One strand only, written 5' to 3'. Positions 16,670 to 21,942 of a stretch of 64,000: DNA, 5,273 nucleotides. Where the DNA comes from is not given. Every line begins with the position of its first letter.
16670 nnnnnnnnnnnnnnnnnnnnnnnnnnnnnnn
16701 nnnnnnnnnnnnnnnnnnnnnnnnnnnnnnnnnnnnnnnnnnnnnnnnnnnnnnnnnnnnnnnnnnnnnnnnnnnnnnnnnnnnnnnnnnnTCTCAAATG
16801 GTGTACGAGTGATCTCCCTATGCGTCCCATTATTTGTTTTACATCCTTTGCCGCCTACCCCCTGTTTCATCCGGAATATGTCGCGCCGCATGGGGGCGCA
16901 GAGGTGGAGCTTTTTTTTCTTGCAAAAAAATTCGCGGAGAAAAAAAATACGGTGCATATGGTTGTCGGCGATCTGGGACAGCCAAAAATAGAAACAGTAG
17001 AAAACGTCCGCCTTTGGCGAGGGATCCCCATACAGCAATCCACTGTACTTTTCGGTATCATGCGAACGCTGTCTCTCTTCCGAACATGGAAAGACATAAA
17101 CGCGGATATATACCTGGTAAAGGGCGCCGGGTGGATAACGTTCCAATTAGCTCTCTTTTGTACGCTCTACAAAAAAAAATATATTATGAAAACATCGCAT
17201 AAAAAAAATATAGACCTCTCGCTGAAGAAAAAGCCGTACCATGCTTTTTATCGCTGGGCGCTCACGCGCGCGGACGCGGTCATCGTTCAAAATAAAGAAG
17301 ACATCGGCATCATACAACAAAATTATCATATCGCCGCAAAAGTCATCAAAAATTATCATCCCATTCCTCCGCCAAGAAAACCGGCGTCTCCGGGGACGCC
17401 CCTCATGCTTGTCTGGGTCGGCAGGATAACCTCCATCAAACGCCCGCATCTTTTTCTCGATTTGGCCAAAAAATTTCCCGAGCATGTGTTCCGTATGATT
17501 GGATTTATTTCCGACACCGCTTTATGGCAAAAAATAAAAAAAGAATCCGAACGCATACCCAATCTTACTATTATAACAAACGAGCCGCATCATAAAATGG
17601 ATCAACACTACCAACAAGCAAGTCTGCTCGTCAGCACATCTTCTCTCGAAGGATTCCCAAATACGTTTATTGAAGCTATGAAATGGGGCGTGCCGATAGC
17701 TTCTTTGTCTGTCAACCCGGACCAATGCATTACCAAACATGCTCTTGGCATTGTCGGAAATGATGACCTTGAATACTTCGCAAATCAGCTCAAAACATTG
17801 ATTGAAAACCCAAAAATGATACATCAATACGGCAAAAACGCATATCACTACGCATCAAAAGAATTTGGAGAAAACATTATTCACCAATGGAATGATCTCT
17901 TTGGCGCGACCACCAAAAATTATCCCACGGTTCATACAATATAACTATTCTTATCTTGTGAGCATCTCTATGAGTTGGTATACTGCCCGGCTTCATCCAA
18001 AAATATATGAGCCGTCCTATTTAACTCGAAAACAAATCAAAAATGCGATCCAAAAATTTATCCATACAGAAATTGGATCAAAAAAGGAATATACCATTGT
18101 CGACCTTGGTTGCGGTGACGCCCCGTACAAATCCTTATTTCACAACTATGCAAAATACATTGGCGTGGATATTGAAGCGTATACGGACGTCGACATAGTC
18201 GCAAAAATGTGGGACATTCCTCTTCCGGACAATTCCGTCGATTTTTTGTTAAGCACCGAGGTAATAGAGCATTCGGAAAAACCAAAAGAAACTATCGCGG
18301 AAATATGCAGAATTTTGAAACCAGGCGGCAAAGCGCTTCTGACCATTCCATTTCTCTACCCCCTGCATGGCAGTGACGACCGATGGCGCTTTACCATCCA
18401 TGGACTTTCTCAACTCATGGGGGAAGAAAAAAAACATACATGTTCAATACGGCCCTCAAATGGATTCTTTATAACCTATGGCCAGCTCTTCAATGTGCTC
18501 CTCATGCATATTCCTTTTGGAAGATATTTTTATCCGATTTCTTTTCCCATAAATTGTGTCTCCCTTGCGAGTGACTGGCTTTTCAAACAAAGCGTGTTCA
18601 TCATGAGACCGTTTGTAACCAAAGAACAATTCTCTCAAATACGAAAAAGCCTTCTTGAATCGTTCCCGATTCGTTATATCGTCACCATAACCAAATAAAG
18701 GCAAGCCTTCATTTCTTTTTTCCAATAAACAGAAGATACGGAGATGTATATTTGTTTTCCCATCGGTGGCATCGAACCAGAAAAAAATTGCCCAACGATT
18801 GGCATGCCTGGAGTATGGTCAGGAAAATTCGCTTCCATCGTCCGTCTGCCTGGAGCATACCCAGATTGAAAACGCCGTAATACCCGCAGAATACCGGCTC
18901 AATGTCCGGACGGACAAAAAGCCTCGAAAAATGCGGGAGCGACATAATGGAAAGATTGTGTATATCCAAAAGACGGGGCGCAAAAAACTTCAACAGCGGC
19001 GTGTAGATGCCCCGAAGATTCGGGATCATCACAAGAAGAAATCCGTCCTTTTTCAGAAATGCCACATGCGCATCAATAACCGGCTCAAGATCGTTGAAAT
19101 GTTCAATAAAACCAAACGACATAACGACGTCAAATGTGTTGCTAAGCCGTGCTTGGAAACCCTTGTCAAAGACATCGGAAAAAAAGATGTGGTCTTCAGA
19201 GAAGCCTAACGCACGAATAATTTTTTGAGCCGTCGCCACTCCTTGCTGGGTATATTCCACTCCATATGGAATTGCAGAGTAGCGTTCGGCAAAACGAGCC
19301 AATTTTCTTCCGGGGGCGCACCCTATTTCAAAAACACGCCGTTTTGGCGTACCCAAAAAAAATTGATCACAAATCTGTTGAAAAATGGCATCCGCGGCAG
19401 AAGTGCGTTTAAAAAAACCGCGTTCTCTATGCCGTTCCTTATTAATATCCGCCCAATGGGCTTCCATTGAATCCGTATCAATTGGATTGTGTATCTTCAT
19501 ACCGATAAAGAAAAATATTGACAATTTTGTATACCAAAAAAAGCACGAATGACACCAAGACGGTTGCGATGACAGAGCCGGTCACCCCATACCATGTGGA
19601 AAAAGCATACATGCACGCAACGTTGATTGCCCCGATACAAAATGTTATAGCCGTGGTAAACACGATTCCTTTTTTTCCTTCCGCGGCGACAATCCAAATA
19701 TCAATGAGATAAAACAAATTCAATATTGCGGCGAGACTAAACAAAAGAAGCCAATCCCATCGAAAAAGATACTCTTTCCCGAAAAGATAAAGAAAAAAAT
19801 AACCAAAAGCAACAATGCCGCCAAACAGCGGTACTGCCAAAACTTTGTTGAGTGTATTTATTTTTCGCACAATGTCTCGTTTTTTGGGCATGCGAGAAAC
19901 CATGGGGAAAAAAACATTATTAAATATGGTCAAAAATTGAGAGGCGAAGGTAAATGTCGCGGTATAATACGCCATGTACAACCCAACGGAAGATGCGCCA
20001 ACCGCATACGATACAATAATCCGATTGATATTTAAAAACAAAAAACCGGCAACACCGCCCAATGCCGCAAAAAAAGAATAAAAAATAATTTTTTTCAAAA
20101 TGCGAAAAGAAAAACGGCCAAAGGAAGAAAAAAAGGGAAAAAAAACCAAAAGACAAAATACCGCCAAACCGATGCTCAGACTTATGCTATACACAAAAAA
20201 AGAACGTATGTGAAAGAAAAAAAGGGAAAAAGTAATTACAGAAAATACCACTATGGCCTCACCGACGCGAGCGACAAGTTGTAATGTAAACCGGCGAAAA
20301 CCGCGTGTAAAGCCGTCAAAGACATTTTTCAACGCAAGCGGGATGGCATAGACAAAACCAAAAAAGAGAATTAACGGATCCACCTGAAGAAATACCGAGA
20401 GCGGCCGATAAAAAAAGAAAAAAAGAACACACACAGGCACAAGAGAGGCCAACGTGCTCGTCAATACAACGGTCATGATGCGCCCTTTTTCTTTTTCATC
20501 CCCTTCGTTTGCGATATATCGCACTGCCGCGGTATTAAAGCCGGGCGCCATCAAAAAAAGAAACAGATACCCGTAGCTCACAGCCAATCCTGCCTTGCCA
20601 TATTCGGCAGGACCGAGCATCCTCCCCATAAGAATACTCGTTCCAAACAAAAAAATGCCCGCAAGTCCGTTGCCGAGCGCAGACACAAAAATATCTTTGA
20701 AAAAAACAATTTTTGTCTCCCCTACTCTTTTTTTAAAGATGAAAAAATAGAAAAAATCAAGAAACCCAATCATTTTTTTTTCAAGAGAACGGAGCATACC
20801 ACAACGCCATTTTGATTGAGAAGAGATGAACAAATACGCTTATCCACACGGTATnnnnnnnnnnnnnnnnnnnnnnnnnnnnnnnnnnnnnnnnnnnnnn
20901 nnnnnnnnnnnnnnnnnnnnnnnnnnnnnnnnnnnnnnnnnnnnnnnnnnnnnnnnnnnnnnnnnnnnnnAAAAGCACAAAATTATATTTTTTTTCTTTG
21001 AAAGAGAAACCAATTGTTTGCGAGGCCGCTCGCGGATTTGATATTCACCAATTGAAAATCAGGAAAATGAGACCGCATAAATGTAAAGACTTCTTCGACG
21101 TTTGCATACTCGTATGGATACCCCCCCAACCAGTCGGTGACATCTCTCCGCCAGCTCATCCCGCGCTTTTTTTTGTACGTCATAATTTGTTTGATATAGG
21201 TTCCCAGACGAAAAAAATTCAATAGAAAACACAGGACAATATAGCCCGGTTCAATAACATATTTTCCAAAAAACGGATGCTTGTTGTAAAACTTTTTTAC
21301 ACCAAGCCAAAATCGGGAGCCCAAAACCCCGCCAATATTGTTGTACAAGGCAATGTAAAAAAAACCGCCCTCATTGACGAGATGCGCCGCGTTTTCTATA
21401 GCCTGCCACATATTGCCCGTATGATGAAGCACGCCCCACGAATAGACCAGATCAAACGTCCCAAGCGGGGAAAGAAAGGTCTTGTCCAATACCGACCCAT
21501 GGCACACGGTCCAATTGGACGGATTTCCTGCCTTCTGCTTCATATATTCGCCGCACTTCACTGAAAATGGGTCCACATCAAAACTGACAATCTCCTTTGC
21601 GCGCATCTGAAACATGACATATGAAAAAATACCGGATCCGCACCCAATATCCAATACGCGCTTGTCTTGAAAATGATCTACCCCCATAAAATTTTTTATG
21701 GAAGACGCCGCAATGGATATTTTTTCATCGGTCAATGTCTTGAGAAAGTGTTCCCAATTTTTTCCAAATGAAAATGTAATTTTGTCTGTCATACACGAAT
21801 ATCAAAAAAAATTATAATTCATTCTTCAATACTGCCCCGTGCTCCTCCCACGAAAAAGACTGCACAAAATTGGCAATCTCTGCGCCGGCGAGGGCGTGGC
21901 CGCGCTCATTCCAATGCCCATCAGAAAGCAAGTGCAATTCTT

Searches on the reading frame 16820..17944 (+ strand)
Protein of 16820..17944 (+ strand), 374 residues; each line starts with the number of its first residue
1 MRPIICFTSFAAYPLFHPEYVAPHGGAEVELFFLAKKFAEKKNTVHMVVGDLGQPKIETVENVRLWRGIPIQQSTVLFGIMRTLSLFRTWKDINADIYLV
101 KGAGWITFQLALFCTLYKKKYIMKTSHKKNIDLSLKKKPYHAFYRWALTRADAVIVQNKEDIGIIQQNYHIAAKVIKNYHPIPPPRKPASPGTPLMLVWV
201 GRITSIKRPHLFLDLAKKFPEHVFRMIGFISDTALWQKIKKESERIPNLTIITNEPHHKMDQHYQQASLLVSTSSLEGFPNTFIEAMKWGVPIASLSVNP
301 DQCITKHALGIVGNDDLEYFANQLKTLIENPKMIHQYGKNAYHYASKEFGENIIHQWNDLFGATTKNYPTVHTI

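Call 5: search_protein_families(library=pfam, proteins=[window:16820-17944:+], max_evalue=0.001)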
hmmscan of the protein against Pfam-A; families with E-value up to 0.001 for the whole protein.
window:16820-17944:+ (374 aa): 4 families
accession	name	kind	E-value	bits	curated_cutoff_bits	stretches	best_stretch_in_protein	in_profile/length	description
PF00534.26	Glycos_transf_1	-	1.3e-16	61.1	26.4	1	186-343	7-171/172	Glycosyl transferases group 1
PF13692.12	Glyco_trans_1_4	-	2.2e-12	47.8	27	1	197-330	4-142/142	Glycosyl transferases group 1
PF13439.12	Glyco_transf_4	-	4.1e-07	30.6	28.5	1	25-176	2-162/170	Glycosyltransferase Family 4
PF13579.12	Glyco_trans_4_4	-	0.00066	20.5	29.7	0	25-158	1-135/158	Glycosyl transferase 4-like domain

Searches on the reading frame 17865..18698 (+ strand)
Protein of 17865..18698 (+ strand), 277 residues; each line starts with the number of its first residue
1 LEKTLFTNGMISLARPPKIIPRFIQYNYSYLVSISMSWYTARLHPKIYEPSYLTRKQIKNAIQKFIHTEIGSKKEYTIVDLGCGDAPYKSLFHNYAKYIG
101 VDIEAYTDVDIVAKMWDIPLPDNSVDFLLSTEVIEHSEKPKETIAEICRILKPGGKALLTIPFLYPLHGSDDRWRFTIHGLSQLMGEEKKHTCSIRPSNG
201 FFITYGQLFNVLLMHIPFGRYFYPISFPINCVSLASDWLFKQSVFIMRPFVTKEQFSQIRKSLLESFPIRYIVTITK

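Call 5: search_protein_families(library=pfam, proteins=[window:17865-18698:+], max_evalue=0.001)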
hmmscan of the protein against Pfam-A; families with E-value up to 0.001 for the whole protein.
window:17865-18698:+ (277 aa): 6 families
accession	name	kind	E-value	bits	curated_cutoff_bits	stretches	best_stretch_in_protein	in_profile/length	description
PF08241.18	Methyltransf_11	-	2.6e-14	54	21.2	1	79-158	1-94/95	Methyltransferase domain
PF13489.12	Methyltransf_23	-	1.8e-10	41.2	27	1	57-165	4-122/164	Methyltransferase domain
PF05148.21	Methyltransf_8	-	1.2e-08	35.5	27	1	59-156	57-153/219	Hypothetical methyltransferase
PF13847.12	Methyltransf_31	-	2.6e-08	34.1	27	1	115-159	63-109/145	Methyltransferase domain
PF13649.12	Methyltransf_25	-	4e-08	34.3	27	1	78-155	1-97/97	Methyltransferase domain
PF08242.18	Methyltransf_12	-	6.4e-05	24.1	30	0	96-156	21-97/98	Methyltransferase domain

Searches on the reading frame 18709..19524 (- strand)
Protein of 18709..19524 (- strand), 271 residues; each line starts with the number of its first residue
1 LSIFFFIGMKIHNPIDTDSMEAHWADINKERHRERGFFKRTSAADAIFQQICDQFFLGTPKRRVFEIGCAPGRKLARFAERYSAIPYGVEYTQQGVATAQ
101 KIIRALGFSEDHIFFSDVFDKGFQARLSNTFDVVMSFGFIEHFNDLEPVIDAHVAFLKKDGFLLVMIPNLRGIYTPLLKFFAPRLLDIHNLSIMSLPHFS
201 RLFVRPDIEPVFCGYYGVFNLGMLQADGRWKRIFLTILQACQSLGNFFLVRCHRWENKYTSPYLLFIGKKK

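Call 5: search_protein_families(library=pfam, proteins=[window:18709-19524:-], max_evalue=0.001)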
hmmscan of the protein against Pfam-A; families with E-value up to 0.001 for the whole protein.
window:18709-19524:- (271 aa): 6 families
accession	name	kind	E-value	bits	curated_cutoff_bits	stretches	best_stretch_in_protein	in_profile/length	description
PF13489.12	Methyltransf_23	-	5.5e-09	36.4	27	1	58-172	20-123/164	Methyltransferase domain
PF13847.12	Methyltransf_31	-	2.1e-08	34.4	27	1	62-168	5-112/145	Methyltransferase domain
PF08241.18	Methyltransf_11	-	5.4e-08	33.8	21.2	1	66-164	2-94/95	Methyltransferase domain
PF08242.18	Methyltransf_12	-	8e-08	33.4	30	1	66-163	2-98/98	Methyltransferase domain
PF13649.12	Methyltransf_25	-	1.8e-07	32.2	27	1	64-161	1-97/97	Methyltransferase domain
PF02353.26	CMAS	-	2.8e-05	24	27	1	50-165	53-164/273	Mycolic acid cyclopropane synthetase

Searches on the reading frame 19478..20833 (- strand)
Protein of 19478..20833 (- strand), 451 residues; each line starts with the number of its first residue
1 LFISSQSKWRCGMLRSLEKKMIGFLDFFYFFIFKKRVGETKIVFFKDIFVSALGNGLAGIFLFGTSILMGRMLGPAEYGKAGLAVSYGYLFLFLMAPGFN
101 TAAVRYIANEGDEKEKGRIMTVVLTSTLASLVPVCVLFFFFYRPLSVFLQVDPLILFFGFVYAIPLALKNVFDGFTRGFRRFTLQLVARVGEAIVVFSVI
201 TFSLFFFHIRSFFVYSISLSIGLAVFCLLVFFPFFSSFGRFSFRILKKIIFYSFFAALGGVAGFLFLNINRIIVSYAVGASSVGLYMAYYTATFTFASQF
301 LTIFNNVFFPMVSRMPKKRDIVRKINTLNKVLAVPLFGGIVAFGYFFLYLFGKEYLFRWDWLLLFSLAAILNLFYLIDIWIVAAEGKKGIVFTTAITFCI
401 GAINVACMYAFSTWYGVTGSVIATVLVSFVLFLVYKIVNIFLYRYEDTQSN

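Call 5: search_protein_families(library=pfam, proteins=[window:19478-20833:-], max_evalue=0.001)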
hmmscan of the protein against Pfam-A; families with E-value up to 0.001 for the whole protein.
window:19478-20833:- (451 aa): 2 families
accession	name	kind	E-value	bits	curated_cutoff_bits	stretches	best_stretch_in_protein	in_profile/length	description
PF01943.22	Polysacc_synt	-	7.8e-23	81.7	28.2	1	46-315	3-273/274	Polysaccharide biosynthesis protein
PF13440.11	Polysacc_synt_3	-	4.6e-12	46.2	23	1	69-355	2-288/293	Polysaccharide biosynthesis protein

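Call 6: search_protein_families(library=ncbifam, proteins=[window:19478-20833:-], max_evalue=0.001)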
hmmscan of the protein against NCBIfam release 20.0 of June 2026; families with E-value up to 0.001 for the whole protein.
window:19478-20833:- (451 aa): 0 families

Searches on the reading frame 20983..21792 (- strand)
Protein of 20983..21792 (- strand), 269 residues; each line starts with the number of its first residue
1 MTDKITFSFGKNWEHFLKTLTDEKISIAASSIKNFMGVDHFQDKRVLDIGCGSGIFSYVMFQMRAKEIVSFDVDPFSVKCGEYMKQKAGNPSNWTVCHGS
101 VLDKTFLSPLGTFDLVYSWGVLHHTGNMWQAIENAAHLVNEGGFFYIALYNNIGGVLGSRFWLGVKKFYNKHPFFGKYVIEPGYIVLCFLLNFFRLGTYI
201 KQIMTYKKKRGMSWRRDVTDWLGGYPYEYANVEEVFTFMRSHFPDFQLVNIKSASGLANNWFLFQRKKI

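Call 5: search_protein_families(library=pfam, proteins=[window:20983-21792:-], max_evalue=0.001)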
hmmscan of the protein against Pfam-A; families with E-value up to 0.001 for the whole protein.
window:20983-21792:- (269 aa): 9 families
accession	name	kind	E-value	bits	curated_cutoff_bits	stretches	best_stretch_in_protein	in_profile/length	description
PF13847.12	Methyltransf_31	-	1e-13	51.6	27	1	42-151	3-113/145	Methyltransferase domain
PF13489.12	Methyltransf_23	-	1.6e-13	51.1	27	1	33-152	13-121/164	Methyltransferase domain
PF08242.18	Methyltransf_12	-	2.4e-12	47.8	30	1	47-145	1-98/98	Methyltransferase domain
PF08241.18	Methyltransf_11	-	2.6e-11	44.5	21.2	1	47-147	1-95/95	Methyltransferase domain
PF13649.12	Methyltransf_25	-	6.4e-11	43.2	27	1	46-143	1-97/97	Methyltransferase domain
PF08003.17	Methyltransf_9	-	2.3e-08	33.8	23.8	1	40-133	113-203/315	Protein of unknown function (DUF1698)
PF06325.19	PrmA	-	1.3e-07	31.8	22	1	42-82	161-201/296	Ribosomal protein L11 methyltransferase (PrmA)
PF05175.20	MTS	-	1.9e-06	28.1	23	1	42-150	31-141/170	Methyltransferase small domain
PF01728.25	FtsJ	-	9.7e-05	22.8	24.1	1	39-116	20-95/181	FtsJ-like methyltransferase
